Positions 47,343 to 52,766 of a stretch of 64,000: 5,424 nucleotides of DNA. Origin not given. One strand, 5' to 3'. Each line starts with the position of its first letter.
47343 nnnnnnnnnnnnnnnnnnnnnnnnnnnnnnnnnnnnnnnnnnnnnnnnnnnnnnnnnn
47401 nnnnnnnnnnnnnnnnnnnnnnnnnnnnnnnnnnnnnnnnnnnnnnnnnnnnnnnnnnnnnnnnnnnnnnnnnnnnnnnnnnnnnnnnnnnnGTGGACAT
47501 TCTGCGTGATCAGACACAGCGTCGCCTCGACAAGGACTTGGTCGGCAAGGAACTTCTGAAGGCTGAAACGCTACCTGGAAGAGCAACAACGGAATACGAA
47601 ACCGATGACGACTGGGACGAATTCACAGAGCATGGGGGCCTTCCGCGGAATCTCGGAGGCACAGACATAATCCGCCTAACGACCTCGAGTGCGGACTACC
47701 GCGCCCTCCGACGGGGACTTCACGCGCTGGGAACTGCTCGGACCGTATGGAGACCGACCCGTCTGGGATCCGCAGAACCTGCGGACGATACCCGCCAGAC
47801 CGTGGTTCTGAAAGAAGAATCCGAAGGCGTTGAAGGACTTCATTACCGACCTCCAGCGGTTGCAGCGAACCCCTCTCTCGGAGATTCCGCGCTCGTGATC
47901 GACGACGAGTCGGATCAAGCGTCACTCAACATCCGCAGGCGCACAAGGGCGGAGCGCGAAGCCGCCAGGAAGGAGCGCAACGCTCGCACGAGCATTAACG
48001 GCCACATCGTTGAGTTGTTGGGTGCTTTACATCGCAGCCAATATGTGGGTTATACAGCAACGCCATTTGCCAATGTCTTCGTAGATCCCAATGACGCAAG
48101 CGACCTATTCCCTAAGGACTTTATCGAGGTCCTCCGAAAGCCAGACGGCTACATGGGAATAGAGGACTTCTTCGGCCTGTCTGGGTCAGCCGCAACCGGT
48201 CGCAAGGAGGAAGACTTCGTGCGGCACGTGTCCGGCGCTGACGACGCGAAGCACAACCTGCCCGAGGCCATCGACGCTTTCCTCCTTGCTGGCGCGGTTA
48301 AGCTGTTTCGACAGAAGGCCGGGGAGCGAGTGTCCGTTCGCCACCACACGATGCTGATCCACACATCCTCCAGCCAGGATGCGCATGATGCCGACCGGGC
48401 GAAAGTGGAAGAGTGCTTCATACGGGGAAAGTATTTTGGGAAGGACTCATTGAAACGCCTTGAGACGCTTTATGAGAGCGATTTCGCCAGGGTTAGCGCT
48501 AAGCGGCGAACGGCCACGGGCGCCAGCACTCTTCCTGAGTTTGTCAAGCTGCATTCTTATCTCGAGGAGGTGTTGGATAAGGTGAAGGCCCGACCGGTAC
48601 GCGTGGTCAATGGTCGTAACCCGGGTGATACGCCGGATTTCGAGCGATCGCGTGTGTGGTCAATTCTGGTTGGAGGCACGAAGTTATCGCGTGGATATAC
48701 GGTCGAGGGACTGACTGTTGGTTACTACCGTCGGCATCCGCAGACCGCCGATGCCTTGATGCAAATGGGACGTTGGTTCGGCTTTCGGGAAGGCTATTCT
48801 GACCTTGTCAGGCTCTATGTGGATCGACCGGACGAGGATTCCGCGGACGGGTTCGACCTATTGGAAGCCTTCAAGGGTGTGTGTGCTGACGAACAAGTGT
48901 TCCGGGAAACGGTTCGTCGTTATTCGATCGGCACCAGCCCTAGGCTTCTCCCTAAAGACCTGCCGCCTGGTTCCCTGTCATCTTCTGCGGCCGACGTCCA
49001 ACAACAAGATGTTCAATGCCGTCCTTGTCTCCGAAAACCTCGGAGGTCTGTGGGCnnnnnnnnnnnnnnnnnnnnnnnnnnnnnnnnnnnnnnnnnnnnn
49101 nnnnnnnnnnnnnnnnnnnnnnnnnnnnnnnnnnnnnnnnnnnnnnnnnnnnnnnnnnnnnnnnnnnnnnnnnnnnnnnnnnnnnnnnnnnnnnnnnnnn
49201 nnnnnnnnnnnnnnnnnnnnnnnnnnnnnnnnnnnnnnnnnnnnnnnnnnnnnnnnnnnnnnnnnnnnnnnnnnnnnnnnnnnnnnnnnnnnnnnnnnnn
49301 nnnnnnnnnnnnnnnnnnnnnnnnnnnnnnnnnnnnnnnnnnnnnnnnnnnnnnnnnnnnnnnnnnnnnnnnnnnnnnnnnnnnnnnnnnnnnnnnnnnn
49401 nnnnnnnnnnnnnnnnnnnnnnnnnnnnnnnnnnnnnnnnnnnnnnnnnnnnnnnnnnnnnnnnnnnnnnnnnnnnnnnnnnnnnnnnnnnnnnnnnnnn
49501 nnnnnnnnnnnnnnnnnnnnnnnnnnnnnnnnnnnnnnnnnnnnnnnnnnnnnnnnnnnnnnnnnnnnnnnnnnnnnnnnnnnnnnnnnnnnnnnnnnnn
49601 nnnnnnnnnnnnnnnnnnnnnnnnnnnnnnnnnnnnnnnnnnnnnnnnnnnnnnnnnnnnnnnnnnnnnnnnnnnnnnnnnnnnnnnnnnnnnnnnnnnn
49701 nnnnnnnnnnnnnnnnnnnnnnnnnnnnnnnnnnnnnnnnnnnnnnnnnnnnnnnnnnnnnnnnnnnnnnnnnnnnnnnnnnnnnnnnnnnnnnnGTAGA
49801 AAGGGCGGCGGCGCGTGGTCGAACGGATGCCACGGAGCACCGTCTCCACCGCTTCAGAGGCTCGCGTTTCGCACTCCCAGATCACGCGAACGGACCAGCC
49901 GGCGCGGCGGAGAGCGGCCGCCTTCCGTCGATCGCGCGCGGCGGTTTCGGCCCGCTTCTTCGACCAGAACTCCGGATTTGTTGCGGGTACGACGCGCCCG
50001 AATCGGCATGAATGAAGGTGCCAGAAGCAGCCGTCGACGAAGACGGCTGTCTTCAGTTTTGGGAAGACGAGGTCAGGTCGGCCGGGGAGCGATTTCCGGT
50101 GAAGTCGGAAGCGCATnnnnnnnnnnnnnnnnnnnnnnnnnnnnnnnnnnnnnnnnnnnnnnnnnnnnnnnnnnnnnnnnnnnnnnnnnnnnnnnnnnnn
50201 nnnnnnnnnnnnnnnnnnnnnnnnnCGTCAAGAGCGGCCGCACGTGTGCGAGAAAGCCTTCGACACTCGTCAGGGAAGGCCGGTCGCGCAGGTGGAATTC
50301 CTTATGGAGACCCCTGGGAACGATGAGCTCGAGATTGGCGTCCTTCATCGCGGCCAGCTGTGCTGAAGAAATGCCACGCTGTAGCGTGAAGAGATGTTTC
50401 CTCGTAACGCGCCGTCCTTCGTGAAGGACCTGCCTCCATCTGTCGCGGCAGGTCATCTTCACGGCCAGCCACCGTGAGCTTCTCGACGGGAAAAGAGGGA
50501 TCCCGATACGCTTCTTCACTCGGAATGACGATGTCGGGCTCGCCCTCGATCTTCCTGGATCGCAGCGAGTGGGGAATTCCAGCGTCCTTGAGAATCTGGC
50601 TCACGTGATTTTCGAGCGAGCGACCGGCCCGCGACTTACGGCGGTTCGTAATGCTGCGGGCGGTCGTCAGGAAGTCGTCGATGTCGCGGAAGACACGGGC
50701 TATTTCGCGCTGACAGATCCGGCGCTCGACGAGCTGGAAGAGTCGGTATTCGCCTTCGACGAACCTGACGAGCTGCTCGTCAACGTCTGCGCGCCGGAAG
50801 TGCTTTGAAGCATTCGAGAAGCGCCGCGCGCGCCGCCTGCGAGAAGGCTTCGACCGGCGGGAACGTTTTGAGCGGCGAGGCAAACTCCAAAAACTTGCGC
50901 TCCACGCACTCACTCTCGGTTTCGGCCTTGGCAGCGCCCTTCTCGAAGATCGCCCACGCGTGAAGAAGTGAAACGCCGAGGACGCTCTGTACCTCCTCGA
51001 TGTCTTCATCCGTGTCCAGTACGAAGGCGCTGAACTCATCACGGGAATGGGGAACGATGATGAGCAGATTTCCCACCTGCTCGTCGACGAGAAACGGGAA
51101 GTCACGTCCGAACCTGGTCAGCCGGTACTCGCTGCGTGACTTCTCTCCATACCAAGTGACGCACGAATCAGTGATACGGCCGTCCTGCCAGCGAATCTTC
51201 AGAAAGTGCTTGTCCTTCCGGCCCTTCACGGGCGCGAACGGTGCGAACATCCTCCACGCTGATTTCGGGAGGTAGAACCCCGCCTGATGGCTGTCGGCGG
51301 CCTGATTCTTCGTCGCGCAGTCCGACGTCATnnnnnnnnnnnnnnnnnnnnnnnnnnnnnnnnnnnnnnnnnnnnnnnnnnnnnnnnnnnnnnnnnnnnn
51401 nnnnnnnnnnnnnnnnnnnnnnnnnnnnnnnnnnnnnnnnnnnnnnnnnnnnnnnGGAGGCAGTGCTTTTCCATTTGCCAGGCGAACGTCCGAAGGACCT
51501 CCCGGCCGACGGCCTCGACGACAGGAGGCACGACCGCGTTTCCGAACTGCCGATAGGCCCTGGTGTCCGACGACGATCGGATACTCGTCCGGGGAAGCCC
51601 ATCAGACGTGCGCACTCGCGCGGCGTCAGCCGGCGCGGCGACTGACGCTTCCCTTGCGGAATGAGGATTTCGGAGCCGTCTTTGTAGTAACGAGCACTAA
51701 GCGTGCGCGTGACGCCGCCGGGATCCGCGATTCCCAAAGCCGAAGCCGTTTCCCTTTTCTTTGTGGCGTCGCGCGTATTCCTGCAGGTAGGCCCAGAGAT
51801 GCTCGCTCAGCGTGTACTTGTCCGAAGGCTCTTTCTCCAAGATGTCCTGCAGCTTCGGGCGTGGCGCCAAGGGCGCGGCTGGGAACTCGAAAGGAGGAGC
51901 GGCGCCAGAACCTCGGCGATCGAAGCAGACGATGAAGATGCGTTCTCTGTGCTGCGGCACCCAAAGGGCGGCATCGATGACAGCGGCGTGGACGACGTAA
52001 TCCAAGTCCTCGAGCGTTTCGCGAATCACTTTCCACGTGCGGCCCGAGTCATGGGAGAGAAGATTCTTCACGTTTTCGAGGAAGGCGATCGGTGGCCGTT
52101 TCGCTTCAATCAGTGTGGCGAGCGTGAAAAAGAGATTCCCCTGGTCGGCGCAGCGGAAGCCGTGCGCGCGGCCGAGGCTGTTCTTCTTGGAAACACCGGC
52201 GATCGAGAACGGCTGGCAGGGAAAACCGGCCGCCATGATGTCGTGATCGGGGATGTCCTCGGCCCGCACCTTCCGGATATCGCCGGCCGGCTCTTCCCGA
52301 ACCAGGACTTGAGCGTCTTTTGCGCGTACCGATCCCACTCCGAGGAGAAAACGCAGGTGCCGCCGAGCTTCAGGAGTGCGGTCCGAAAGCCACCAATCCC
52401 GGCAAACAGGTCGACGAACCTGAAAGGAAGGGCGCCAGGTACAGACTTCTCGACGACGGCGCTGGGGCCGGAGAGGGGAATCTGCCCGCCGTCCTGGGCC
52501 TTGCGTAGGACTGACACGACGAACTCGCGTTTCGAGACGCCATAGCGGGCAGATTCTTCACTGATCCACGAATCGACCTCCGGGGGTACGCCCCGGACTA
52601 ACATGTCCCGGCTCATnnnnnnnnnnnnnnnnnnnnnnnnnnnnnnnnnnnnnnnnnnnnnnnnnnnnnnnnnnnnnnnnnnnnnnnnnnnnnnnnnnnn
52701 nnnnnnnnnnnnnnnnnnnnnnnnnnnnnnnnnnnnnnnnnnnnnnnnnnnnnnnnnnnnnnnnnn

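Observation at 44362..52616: GHKL(MORC-like)-DUF4420-Z1 operon converging on a dcm-EcoRII-vsr operon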

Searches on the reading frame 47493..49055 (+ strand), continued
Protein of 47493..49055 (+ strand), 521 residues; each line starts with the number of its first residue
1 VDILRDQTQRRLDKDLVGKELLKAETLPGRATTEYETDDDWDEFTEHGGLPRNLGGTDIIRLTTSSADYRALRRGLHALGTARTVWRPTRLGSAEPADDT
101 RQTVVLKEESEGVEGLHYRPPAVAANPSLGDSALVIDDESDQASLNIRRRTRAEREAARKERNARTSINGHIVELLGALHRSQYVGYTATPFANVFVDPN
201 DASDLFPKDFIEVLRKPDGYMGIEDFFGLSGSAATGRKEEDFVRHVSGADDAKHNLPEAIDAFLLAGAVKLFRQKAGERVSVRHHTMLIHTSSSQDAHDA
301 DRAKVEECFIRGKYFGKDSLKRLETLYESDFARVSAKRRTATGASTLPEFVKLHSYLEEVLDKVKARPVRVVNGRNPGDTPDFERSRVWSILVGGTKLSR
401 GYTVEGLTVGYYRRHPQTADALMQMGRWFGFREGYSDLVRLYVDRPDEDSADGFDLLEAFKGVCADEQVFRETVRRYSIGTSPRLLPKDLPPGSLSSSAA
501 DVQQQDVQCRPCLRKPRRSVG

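Call 89: search_dna_similar(query=window:47493-49055:+, collection=plasmids, mode=protein, max_rows=15)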
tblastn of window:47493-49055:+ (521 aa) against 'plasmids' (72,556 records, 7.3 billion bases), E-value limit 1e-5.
Records with a match: 42; places in all: 43; records where one place covers at least 80% of the query: 8.
Best place of each record, by identity: <60% 42.
By first word of the organism name: Rhizobium 6; Agrobacterium 3; Lactiplantibacillus 3; Priestia 2; Azospirillum 2; Ensifer 2; Streptomyces 2; Hymenobacter 2; Pediococcus 2; Levilactobacillus 2; and 16 more.
By predicted mobility (MOB-suite, as given by PLSDB): non-mobilizable 23; conjugative 12; mobilizable 7.
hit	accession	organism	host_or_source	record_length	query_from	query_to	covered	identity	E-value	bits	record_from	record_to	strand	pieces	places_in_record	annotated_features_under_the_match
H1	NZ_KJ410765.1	Arthrobacter sp. 68b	-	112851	1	492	94%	36.7%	3e-80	280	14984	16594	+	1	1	Z1 domain-containing protein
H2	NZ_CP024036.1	Priestia aryabhattai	single cell,enriched culture of compost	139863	4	506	97%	28.5%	5e-34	144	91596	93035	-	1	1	Z1 domain-containing protein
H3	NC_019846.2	Sinorhizobium meliloti GR4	-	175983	3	442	84%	31.9%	3e-36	151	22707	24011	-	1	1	Z1 domain-containing protein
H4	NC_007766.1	Rhizobium etli CFN 42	-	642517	3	442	84%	31.5%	3e-36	151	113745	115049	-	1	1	Z1 domain-containing protein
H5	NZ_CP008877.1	Terribacillus goriensis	Cryptomeria japonica var. sinensis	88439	4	475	91%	28.7%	1e-41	167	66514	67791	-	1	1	Z1 domain-containing protein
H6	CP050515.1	Rhizobium leguminosarum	Trifolium repens,cell culture,root ...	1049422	2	449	86%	30.0%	8e-41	165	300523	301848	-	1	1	Z1 domain-containing protein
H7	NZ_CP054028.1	Rhizobium hidalgonense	Pisum sativum l. (pea),Pure culture,Pea ...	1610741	2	442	85%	30.5%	2e-36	151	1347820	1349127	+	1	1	record has no annotation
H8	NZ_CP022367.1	Azospirillum sp. TSH58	single cell,paddy soils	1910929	2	474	91%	27.5%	1e-30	134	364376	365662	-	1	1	record has no annotation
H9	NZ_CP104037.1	Rhizobium sp. SRDI969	Pisum sativum,Cell culture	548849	113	478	70%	33.3%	3e-40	163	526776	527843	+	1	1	Z1 domain-containing protein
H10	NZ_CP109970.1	Agrobacterium salinitolerans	-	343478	113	478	70%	33.3%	5e-40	162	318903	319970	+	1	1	Z1 domain-containing protein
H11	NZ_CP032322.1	Azospirillum argentinense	soil sample,Agricultural field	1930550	121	484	70%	32.6%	6e-39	159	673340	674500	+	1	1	record has no annotation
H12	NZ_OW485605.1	Rhodovastum atsumiense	-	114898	124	474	67%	33.2%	3e-34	145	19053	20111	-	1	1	Z1 domain-containing protein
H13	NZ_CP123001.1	Neorhizobium petrolearium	single cell,petroleum contaminated soil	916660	134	484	67%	32.9%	1e-34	146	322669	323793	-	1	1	Z1 domain-containing protein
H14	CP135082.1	Agrobacterium pusense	Single cell,Heavy rainforest soil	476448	134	484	67%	32.9%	2e-34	145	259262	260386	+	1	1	record has no annotation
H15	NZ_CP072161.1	Rhizobium sp. B230/85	Himalayan blackberry,cell culture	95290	134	449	61%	35.0%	3e-37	154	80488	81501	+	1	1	Z1 domain-containing protein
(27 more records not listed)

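Call 90: get_annotated_region(hit=H1, flank=7000)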
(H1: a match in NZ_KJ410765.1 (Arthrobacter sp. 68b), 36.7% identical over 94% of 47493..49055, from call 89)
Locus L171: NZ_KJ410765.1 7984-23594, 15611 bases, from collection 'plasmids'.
description: Arthrobacter sp. 68b plasmid p2MP, complete sequence
organism: Arthrobacter sp. 68b (NCBI taxid 311808)
taxonomy: Bacteria; Actinomycetota; Actinomycetes; Micrococcales; Micrococcaceae; Arthrobacter; Arthrobacter sp. 68b
host: -; source: -; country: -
typing (MOB-suite, as given by PLSDB): mobilizable; replicon rep_cluster_1670; relaxase MOBP
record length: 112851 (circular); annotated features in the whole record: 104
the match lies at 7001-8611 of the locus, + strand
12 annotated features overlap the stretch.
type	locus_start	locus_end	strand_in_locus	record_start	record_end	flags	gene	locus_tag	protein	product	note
CDS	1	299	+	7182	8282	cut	-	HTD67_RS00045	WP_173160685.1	DNA cytosine methyltransferase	GO:0006304 - DNA modification [Evidence IEA]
CDS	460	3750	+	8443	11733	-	-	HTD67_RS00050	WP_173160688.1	hypothetical protein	-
CDS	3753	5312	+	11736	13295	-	-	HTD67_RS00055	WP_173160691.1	ATP-binding protein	-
CDS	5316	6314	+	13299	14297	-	-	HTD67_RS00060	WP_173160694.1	PD-(D/E)XK motif protein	-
CDS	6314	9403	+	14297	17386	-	-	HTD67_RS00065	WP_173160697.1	Z1 domain-containing protein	-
CDS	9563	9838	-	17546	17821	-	-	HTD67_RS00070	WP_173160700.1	hypothetical protein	-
CDS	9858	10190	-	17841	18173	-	-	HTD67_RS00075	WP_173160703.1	hypothetical protein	-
CDS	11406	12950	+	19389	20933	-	istA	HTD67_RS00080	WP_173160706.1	IS21 family transposase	-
CDS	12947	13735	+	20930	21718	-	istB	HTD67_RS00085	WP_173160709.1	IS21-like element helper ATPase IstB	-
CDS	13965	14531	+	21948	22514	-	-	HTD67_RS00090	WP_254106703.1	sigma-70 family RNA polymerase sigma factor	GO:0006352 - DNA-templated transcription initiation [Evidence IEA]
CDS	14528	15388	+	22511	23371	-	-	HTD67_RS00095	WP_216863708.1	peptidase M56 family protein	-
CDS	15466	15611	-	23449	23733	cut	-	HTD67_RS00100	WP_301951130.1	HPP family protein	-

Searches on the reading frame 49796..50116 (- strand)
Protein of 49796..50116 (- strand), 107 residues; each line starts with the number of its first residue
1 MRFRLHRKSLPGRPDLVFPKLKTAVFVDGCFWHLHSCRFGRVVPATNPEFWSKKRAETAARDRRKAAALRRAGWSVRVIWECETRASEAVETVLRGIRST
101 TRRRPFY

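Call 5: search_protein_families(library=pfam, proteins=[window:49796-50116:-], max_evalue=0.01)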
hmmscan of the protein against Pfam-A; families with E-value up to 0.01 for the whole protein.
window:49796-50116:- (107 aa): 1 family
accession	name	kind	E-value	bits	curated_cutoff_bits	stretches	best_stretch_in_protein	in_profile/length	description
PF03852.21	Vsr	-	3.2e-17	62.6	27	1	1-38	36-73/74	DNA mismatch endonuclease Vsr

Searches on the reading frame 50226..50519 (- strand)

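Call 5: search_protein_families(library=pfam, proteins=[window:50226-50519:-], max_evalue=0.01)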
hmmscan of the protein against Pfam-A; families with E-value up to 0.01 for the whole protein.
window:50226-50519:- (98 aa): 1 family
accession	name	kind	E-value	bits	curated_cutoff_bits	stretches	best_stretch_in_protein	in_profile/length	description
PF09019.17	EcoRII-C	-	1.5e-25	90.6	25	1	9-90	84-165/165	EcoRII C terminal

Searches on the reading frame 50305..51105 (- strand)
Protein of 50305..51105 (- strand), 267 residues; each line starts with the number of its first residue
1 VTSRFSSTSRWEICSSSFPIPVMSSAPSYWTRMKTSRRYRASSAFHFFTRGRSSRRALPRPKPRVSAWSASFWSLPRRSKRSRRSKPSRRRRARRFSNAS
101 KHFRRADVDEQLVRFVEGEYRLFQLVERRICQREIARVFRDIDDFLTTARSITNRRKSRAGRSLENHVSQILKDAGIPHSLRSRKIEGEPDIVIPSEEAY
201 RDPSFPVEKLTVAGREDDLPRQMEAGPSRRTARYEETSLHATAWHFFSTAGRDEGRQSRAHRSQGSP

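Call 5: search_protein_families(library=pfam, proteins=[window:50305-51105:-], max_evalue=0.01)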
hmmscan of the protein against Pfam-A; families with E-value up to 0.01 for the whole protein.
window:50305-51105:- (267 aa): 1 family
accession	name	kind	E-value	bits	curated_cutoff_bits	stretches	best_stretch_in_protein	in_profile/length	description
PF09019.17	EcoRII-C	-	2e-23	83.7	25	1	123-214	1-94/165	EcoRII C terminal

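Call 67: search_protein_families(library=padloc, proteins=[window:50305-51105:-], max_evalue=0.001)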
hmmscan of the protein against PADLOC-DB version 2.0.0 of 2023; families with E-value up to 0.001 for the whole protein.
window:50305-51105:- (267 aa): 1 family
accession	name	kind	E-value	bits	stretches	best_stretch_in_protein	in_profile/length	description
PDLC03467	REase_II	-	6.1e-19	66.5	1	105-212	211-320/365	Type II restriction enzyme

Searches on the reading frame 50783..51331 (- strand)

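Call 5: search_protein_families(library=pfam, proteins=[window:50783-51331:-], max_evalue=0.01)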
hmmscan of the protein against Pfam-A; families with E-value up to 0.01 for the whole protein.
window:50783-51331:- (183 aa): 1 family
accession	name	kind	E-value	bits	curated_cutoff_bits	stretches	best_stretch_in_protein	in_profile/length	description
PF09217.15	EcoRII-N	-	1.1e-14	55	25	1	10-113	18-136/154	Restriction endonuclease EcoRII, N-terminal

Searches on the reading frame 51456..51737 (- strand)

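Call 5: search_protein_families(library=pfam, proteins=[window:51456-51737:-], max_evalue=0.01)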
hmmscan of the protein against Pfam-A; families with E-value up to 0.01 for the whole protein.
window:51456-51737:- (94 aa): 1 family
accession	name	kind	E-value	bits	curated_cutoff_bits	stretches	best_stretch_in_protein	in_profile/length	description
PF00145.23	DNA_methylase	-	2.1e-05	24.5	22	1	11-49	241-290/324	C-5 cytosine-specific DNA methylase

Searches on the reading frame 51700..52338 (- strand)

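Call 5: search_protein_families(library=pfam, proteins=[window:51700-52338:-], max_evalue=0.01)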
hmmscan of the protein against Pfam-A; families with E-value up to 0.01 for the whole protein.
window:51700-52338:- (213 aa): 1 family
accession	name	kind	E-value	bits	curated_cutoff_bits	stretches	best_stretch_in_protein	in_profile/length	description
PF00145.23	DNA_methylase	-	6.1e-42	144.6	22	1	15-204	44-231/324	C-5 cytosine-specific DNA methylase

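Call 67: search_protein_families(library=padloc, proteins=[window:51700-52338:-], max_evalue=0.001)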
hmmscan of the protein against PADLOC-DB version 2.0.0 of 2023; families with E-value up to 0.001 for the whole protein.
window:51700-52338:- (213 aa): 52 families (the best 25 are shown)
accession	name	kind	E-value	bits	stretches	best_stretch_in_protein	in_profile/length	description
PDLC03361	MTase_II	-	9.1e-73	243.6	1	23-203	157-348/455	Type II methyltransferase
PDLC02653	DrmMII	-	3.2e-70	234.7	1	14-202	47-230/333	DrmMII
PDLC03272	MTase_II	-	1.8e-57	193.4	1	15-200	119-306/407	Type II methyltransferase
PDLC03733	oMTase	-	7e-52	174.8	1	27-202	167-353/476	orphan methyltransferase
PDLC03716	oMTase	-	7e-34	115.5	1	12-181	79-239/349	orphan methyltransferase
PDLC03217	MTase_II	-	7.4e-31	105.3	1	18-139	71-184/703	Type II methyltransferase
PDLC03242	MTase_II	-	7.8e-29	98.8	1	14-181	143-299/409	Type II methyltransferase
PDLC03378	MTase_II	-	1.6e-28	98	1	19-180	52-208/344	Type II methyltransferase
PDLC03734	oMTase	-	1.4e-23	81.5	1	18-138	55-167/444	orphan methyltransferase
PDLC00028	DruM2|DruM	-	5.6e-23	79.3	1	19-141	54-179/397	DNA cytosine methylase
PDLC00026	DruM2|DruM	-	2.9e-22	77.7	1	18-169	54-193/336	DNA cytosine methylase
PDLC03286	MTase_II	-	1.3e-21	75.2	1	33-142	69-171/185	Type II methyltransferase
PDLC00034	DruM2|DruM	-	3.3e-21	73.3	1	22-157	70-204/457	DNA cytosine methylase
PDLC03329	MTase_II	-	7.8e-19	66.2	1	20-139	63-182/407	Type II methyltransferase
PDLC03243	MTase_II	-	8.3e-18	62.5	1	18-139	59-174/377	Type II methyltransferase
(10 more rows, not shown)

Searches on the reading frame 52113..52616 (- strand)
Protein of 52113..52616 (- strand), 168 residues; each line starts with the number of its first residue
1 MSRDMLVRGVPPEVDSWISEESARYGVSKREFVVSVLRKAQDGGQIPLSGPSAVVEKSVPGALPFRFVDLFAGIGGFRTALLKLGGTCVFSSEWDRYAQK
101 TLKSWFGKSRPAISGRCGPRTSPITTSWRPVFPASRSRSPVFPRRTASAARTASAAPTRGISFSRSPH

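Call 5: search_protein_families(library=pfam, proteins=[window:52113-52616:-], max_evalue=0.01)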
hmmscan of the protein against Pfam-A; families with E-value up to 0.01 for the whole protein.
window:52113-52616:- (168 aa): 1 family
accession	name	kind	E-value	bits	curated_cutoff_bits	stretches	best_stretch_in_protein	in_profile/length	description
PF00145.23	DNA_methylase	-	1.4e-10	41.5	22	1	65-107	1-43/324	C-5 cytosine-specific DNA methylase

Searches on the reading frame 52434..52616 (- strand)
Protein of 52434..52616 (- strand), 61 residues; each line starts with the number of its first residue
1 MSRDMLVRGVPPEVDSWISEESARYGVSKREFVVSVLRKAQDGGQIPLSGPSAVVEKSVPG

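Call 91: search_protein_families(library=pfam, proteins=[window:52434-52616:-], max_evalue=0.01)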
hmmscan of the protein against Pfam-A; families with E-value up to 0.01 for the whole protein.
seq(61 aa): 0 families
